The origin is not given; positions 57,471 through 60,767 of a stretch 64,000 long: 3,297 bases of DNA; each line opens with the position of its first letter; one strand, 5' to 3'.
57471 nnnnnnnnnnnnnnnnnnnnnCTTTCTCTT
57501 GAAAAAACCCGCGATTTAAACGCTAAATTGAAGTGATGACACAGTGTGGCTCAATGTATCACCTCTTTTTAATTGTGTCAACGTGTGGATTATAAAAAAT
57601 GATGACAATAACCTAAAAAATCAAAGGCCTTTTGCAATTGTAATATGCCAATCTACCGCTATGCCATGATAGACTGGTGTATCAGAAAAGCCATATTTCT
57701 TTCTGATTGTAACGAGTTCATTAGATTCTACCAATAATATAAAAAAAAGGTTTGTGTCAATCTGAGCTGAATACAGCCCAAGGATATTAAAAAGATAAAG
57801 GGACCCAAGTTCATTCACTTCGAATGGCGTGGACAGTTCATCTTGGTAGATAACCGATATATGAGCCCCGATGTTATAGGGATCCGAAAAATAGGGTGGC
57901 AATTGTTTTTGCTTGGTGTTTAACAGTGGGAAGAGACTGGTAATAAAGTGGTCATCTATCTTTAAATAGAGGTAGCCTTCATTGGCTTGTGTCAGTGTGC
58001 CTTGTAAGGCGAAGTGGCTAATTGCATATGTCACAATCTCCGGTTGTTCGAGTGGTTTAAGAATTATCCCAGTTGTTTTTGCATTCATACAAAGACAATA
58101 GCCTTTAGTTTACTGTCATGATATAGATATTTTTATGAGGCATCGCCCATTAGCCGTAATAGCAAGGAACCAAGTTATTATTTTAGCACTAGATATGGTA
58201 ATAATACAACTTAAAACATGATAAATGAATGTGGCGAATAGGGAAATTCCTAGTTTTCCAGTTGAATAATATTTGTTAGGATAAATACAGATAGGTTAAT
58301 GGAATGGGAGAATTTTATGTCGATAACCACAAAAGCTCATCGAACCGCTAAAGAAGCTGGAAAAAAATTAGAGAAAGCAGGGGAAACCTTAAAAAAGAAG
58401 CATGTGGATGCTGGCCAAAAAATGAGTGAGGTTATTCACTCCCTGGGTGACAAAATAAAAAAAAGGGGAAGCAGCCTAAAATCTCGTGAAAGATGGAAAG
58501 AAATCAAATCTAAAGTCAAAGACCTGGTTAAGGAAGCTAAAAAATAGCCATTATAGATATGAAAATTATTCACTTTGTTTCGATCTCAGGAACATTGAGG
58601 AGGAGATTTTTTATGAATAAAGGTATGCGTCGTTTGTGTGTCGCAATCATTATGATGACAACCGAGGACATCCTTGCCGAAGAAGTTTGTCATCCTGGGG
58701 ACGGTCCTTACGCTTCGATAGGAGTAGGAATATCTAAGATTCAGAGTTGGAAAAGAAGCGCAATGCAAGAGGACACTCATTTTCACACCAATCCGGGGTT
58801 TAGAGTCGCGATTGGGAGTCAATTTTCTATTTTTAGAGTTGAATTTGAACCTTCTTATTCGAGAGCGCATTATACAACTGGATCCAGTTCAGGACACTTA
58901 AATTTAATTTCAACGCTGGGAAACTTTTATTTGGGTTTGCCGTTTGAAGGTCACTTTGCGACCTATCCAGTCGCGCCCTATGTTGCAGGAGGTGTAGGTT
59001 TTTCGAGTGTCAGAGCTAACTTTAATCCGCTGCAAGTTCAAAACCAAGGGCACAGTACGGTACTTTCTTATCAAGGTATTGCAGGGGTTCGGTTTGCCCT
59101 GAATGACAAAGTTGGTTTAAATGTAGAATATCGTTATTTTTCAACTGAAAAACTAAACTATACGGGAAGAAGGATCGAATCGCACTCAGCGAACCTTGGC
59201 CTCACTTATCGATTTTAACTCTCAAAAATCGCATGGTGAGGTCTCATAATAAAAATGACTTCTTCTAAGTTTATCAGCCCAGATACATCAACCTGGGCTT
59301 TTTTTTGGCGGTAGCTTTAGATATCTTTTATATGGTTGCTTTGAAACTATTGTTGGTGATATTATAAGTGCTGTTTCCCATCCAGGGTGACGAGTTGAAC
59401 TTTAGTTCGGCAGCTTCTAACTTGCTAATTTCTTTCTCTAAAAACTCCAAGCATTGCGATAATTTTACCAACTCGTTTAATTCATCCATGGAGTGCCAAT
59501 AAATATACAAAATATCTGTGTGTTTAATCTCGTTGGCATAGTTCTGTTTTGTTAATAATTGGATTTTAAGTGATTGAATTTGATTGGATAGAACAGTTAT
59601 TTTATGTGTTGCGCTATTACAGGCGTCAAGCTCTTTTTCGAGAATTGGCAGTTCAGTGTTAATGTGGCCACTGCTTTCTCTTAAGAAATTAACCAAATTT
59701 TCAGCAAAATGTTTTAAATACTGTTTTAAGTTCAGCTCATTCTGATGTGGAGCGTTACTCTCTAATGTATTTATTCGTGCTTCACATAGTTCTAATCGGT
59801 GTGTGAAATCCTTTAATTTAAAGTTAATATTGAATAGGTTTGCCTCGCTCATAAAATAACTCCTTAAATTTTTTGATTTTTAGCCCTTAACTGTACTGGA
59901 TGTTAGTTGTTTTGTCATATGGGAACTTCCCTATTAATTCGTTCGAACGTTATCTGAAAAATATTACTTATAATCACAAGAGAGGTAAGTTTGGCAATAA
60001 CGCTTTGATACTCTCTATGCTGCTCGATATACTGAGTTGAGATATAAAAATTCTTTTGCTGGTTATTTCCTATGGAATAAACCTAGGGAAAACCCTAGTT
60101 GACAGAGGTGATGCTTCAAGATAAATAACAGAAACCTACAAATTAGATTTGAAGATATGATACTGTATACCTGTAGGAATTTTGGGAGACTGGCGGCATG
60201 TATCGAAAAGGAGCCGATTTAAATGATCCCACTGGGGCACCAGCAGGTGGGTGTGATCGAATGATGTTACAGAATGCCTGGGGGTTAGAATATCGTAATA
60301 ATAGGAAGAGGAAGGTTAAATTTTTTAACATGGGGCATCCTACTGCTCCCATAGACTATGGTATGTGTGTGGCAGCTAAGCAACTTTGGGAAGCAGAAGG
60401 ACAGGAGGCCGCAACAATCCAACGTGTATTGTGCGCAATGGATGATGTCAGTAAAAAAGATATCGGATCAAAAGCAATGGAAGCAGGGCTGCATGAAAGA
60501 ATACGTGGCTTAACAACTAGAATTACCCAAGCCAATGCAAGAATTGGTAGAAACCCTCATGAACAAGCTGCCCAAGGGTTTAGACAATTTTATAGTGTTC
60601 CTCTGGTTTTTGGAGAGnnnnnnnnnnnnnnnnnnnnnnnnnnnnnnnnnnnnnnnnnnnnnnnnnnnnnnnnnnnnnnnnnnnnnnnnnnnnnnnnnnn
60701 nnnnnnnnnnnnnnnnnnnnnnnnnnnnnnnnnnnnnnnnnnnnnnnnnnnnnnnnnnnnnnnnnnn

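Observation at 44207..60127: Five copies of a 14-bp dyad box, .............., found only in promoters of accessory genes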

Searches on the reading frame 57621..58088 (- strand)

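Call 12: search_protein_families(library=pfam, proteins=[window:57621-58088:-], max_evalue=0.01)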
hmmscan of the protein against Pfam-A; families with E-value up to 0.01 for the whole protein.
window:57621-58088:- (155 aa): 1 family
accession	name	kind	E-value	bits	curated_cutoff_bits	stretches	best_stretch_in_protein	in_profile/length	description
PF22547.2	2H-SAK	-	5.9e-13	49.6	27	1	41-152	2-117/124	Swiss Army Knife, 2H phosphoesterase domain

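Call 97: search_protein_families(library=padloc, proteins=[window:57621-58088:-], max_evalue=0.001)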
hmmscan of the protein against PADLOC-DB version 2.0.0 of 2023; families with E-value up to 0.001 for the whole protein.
window:57621-58088:- (155 aa): 0 families

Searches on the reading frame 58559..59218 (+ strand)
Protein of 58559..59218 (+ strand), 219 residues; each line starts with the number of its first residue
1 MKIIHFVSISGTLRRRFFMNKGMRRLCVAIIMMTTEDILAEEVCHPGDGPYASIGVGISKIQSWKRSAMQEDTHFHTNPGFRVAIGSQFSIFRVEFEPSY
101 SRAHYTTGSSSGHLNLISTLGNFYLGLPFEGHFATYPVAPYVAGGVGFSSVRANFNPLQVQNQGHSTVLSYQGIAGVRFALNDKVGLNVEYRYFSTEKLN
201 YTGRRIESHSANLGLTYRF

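Call 12: search_protein_families(library=pfam, proteins=[window:58559-59218:+], max_evalue=0.01)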
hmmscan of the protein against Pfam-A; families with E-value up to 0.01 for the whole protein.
window:58559-59218:+ (219 aa): 5 families
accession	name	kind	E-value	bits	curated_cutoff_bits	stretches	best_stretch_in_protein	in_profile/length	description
PF13505.12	OMP_b-brl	-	7.9e-17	62.4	28.7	1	48-219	20-175/175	Outer membrane protein beta-barrel domain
PF01617.23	Surface_Ag_2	-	1e-06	28.9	22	1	136-202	151-209/247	Surface antigen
PF02462.21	Opacity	-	4.8e-06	27.1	21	1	125-219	32-126/126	Opacity family porin protein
PF01389.23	OmpA_membrane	-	3.4e-05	24.1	21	1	144-219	97-176/180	OmpA-like transmembrane domain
PF09411.16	PagL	-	0.00039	21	23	1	108-194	20-114/136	Lipid A 3-O-deacylase (PagL)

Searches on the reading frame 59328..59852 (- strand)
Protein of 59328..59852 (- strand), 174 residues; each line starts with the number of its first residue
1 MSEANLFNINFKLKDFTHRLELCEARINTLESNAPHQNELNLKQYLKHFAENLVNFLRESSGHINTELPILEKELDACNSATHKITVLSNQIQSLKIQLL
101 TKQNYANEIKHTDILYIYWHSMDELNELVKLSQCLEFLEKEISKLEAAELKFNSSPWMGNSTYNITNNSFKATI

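Call 12: search_protein_families(library=pfam, proteins=[window:59328-59852:-], max_evalue=0.01)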
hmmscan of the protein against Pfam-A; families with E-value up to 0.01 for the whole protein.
window:59328-59852:- (174 aa): 0 families

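Call 49: search_protein_families(library=ncbifam, proteins=[window:59328-59852:-], max_evalue=0.001)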
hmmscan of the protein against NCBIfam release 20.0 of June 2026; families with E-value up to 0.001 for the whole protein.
window:59328-59852:- (174 aa): 0 families

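Call 54: find_encoding_contigs(protein=window:59328-59852:-, flank=10000, max_places=10)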
Protein window:59328-59852:- (174 aa): 1 contig read that carries it; 1 place shown.
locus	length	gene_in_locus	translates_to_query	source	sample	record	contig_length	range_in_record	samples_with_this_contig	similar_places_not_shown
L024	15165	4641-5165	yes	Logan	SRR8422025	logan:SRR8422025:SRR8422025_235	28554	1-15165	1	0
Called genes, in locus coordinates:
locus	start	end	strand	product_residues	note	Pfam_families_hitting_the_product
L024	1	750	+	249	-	?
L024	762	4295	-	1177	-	PF00155:Aminotran_1_2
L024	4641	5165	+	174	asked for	-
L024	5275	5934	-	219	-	PF01617:Surface_Ag_2 (faint), PF13505:OMP_b-brl, PF02462:Opacity (weak)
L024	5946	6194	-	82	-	-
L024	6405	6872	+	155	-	PF22547:2H-SAK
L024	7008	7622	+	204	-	PF07931:CPT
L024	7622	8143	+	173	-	PF13302:Acetyltransf_3, PF13523:Acetyltransf_8, PF00583:Acetyltransf_1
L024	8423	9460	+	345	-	PF01408:GFO_IDH_MocA, PF02894:GFO_IDH_MocA_C, PF22725:GFO_IDH_MocA_C3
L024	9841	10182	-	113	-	-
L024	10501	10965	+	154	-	PF00583:Acetyltransf_1, PF13673:Acetyltransf_10, PF13508:Acetyltransf_7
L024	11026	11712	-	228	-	PF00117:GATase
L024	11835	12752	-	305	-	-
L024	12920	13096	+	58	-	-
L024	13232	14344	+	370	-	PF01740:STAS, PF13466:STAS_2 (weak), PF02405:MlaE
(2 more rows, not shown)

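Call 97: search_protein_families(library=padloc, proteins=[window:59328-59852:-], max_evalue=0.001)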
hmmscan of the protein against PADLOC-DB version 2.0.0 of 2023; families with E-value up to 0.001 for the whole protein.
window:59328-59852:- (174 aa): 0 families

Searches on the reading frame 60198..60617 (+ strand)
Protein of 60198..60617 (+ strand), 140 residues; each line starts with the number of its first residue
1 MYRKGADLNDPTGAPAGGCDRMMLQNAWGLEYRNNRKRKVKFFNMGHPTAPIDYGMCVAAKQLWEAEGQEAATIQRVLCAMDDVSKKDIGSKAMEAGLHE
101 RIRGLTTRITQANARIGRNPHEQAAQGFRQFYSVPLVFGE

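Call 77: search_protein_families(library=pfam, proteins=[window:60198-60617:+], max_evalue=1)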
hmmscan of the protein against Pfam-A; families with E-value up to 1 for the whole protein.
window:60198-60617:+ (140 aa): 0 families
